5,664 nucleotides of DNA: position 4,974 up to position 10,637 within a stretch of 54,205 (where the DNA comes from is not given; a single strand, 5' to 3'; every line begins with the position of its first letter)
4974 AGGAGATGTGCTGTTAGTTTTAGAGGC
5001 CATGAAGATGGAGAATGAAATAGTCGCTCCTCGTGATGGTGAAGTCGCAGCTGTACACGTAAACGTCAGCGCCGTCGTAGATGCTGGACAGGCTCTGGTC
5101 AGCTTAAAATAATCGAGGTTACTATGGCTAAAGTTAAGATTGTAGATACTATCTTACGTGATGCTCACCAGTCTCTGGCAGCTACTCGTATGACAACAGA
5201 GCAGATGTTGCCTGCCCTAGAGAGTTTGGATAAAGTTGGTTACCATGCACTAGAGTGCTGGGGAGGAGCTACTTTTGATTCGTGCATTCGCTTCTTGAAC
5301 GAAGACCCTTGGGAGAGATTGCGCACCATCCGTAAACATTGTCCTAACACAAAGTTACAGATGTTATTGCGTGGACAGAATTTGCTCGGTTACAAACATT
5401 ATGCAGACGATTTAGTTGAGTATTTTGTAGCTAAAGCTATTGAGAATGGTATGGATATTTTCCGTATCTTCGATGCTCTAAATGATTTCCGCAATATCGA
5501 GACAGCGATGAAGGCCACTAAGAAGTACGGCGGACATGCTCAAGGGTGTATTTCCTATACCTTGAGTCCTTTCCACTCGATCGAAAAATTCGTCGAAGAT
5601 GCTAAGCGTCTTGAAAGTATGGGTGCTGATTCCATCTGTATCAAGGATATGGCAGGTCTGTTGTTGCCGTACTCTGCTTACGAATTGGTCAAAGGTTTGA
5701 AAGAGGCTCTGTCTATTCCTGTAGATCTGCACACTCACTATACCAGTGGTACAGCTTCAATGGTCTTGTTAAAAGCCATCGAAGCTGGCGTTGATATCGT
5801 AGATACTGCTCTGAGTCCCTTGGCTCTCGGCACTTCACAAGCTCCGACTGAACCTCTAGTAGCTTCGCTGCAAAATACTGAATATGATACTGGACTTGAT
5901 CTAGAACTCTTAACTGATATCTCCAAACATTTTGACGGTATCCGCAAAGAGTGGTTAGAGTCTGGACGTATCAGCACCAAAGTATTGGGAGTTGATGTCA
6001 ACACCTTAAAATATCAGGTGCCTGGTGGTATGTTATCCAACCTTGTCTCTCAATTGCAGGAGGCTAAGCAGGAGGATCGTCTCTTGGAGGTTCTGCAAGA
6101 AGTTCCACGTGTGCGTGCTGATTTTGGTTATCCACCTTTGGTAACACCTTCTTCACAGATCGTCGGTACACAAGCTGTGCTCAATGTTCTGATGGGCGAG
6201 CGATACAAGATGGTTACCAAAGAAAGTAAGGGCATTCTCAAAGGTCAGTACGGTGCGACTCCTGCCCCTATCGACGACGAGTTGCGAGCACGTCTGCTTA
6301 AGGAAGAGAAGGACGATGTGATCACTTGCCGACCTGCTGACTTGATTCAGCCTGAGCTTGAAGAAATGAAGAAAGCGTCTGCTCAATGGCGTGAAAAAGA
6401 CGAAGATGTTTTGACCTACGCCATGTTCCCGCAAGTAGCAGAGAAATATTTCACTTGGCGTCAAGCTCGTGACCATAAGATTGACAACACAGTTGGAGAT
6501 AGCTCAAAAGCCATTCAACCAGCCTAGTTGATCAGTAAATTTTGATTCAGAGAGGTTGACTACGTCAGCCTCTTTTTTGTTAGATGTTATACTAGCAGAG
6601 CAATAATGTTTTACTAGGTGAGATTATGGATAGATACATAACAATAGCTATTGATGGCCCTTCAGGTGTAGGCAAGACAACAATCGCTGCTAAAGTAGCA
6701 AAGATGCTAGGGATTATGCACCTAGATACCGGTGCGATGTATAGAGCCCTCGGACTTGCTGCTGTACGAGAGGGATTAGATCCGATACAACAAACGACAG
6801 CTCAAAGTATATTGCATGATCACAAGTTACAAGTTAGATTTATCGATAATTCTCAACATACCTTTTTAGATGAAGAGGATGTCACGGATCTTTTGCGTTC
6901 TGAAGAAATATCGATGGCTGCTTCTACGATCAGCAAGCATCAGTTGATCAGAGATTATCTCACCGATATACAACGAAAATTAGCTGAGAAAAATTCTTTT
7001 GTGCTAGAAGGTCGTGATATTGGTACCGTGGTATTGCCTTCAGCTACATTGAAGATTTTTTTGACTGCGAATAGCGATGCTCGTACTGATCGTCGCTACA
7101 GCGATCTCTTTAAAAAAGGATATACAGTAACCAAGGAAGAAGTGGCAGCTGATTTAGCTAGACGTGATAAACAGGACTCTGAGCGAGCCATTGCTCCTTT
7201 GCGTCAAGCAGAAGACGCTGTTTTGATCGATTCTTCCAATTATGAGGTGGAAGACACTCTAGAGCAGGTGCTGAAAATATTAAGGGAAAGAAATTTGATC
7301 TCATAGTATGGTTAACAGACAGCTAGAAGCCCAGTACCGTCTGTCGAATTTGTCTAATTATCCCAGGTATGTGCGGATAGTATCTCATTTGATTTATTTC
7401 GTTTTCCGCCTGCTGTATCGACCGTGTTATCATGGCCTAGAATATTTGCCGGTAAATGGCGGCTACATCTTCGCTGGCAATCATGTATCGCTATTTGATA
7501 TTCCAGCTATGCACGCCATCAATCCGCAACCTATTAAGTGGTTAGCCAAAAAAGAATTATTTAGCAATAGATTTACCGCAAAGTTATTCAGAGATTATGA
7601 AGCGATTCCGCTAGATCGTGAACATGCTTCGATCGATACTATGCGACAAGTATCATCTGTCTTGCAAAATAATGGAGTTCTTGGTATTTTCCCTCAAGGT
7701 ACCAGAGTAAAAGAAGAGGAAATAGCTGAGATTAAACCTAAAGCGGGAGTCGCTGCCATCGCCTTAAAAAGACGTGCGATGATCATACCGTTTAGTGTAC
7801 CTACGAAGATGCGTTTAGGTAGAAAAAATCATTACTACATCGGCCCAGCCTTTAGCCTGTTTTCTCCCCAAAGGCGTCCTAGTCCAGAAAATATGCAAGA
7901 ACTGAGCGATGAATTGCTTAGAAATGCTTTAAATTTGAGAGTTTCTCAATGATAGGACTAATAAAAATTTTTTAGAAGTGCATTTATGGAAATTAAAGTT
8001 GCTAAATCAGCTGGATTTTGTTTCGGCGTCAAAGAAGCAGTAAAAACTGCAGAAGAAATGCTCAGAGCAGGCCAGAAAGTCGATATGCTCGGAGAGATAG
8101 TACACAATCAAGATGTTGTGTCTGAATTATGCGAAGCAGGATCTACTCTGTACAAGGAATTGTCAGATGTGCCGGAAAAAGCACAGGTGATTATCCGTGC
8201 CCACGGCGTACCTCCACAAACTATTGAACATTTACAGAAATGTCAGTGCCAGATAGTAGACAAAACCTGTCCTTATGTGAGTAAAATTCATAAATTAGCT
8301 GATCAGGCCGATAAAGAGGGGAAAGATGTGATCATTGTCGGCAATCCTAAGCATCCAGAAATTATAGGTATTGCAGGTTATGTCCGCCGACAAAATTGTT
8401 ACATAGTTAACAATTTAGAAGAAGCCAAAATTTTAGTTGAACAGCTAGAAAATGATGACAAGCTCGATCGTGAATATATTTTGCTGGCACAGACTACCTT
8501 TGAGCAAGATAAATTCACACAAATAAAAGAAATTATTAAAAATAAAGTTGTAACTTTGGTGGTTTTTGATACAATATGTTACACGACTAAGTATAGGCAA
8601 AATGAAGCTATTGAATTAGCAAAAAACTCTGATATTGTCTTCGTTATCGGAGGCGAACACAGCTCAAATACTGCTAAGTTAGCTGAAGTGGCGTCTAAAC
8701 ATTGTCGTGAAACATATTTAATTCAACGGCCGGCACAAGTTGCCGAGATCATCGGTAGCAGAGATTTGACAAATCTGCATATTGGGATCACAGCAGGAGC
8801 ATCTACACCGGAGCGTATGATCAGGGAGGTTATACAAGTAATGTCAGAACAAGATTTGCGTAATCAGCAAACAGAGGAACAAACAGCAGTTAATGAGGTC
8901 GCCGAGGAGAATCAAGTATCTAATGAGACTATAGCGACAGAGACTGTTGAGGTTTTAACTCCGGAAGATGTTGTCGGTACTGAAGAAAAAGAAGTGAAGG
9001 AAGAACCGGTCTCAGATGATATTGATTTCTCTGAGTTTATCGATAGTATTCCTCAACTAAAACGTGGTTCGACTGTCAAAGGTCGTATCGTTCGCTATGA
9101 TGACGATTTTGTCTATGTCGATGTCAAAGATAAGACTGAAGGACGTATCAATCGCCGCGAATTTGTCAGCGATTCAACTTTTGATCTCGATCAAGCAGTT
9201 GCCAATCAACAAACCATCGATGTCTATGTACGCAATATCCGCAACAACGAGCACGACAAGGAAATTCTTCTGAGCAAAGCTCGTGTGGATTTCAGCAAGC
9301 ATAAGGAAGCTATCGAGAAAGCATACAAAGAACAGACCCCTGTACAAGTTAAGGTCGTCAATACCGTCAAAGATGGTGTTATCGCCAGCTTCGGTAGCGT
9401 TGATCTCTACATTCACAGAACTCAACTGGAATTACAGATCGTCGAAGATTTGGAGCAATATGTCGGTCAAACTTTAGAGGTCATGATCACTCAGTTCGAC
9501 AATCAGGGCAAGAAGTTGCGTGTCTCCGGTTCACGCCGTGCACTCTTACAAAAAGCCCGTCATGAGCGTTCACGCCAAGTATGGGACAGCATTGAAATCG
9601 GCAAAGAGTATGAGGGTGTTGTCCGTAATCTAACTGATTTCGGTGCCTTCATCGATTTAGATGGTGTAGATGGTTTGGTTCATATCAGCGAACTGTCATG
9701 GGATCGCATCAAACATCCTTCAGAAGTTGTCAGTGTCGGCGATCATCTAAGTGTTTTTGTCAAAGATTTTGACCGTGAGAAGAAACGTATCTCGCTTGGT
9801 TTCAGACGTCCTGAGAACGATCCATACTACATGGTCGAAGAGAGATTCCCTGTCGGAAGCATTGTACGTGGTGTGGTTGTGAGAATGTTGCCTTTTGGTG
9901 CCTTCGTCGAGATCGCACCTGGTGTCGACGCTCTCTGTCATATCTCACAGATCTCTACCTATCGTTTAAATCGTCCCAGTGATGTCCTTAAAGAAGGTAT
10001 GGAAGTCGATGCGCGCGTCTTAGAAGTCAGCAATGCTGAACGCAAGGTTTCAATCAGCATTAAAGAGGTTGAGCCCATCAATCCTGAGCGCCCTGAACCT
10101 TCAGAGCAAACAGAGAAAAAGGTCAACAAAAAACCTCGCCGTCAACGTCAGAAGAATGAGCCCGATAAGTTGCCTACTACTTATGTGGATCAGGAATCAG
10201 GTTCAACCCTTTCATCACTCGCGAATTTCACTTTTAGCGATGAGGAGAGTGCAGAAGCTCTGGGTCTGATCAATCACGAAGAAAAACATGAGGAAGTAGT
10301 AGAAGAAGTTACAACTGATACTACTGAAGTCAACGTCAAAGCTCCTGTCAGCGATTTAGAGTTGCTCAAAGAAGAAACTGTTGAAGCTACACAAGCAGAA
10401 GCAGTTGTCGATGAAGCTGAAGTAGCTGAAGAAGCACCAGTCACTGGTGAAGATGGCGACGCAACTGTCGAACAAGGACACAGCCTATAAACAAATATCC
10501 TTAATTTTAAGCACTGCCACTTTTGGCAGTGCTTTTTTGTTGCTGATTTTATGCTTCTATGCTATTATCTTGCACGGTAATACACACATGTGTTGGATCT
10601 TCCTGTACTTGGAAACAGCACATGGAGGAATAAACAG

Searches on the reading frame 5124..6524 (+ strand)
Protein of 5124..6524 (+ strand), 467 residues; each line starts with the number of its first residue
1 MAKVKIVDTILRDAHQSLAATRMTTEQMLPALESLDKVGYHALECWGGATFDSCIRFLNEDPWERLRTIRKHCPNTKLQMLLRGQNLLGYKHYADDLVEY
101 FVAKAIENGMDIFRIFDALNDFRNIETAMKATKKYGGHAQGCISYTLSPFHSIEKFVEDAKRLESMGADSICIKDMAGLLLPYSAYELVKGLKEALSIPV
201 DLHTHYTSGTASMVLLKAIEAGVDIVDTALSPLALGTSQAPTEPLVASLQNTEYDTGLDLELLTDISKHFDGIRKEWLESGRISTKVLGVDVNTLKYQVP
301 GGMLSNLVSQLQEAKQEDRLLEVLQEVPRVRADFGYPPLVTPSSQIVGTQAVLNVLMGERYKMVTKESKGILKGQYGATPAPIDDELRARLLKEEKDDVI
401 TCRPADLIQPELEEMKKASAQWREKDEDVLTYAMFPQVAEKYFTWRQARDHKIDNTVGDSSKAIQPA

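Call 35: search_protein_families(library=pfam, proteins=[window:5124-6524:+], max_evalue=0.01)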
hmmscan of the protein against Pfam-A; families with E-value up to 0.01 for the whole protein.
window:5124-6524:+ (467 aa): 2 families
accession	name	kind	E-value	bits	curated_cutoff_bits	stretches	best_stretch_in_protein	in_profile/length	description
PF02436.23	PYC_OADA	-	3e-53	181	27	1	295-449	2-167/201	Conserved carboxylase domain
PF00682.25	HMGL-like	-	6.4e-20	72.1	29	1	3-268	1-258/260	HMGL-like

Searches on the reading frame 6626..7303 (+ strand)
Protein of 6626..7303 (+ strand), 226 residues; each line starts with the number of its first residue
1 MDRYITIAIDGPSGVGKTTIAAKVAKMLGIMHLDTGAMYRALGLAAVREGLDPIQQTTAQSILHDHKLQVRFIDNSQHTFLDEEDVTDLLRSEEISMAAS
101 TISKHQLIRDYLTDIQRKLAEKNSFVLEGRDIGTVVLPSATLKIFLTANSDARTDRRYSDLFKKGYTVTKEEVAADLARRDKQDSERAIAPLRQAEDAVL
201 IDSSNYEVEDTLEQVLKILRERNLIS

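Call 42: search_protein_families(library=pfam, proteins=[window:6626-7303:+], max_evalue=0.001)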
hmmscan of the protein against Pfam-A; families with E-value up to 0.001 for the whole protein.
window:6626-7303:+ (226 aa): 7 families
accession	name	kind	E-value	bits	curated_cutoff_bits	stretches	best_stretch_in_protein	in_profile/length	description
PF02224.24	Cytidylate_kin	-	1.3e-66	224.8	26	1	7-220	1-210/211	Cytidylate kinase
PF13189.12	Cytidylate_kin2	-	1.5e-10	42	28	1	7-186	2-152/176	Cytidylate kinase-like family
PF13207.12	AAA_17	-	5.1e-06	27.3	27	1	11-55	2-43/136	AAA domain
PF13238.12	AAA_18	-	6.2e-06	27.1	29.4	1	7-156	1-107/128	AAA domain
PF00485.24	PRK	-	0.00016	22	22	1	7-200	2-187/196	Phosphoribulokinase / Uridine kinase family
PF13671.12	AAA_33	-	0.00054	20.7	27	0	10-51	5-46/143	AAA domain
PF00406.28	ADK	-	0.00074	20.1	26.8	0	11-52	3-44/151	Adenylate kinase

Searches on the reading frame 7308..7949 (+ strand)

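Call 42: search_protein_families(library=pfam, proteins=[window:7308-7949:+], max_evalue=0.001)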
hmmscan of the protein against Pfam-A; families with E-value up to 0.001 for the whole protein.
window:7308-7949:+ (214 aa): 1 family
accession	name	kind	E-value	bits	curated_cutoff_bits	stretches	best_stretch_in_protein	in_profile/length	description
PF01553.26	Acyltransferase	-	1.7e-24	86.6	23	1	40-164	3-131/132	Acyltransferase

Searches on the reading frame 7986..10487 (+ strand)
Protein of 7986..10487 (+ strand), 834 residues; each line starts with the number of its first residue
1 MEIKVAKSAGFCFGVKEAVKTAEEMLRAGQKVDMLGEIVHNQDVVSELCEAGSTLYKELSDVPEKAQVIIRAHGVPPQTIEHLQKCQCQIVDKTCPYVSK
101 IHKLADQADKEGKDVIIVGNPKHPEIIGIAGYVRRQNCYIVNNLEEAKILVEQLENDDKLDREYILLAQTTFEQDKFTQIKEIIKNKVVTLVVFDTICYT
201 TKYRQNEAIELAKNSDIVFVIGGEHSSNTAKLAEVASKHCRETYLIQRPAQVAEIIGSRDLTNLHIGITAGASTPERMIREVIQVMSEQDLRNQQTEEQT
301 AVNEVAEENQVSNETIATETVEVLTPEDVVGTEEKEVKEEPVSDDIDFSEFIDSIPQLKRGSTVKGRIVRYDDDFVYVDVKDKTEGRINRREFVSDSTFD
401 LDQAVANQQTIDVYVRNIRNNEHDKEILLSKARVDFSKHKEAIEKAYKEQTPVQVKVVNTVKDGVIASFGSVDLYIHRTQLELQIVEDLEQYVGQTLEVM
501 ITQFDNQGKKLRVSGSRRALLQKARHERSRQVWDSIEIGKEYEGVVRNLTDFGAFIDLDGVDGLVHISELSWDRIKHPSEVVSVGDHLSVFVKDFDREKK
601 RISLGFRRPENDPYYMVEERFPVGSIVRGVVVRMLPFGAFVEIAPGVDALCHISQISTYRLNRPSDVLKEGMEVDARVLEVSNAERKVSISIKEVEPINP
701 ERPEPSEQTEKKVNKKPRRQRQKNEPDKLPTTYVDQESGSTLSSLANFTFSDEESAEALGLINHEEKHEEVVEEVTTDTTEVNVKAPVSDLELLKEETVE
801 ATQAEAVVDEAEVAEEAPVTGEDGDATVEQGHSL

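Call 35: search_protein_families(library=pfam, proteins=[window:7986-10487:+], max_evalue=0.01)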
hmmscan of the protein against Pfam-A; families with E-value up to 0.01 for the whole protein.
window:7986-10487:+ (834 aa): 5 families
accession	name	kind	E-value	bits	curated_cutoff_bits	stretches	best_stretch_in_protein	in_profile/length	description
PF02401.23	LYTB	-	3e-84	282.9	24.5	1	3-286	1-266/267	LytB protein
PF00575.29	S1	-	8e-49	164.4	22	4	537-605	3-72/74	S1 RNA binding domain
PF23459.1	S1_RRP5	-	3.1e-17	63.3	27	2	624-691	4-71/72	RRP5 S1 domain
PF13509.12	S1_2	-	0.00038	21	21.8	0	538-592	1-48/61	S1 domain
PF20457.3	DUF6710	-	0.0084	16.1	27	0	202-233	113-144/205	Family of unknown function (DUF6710)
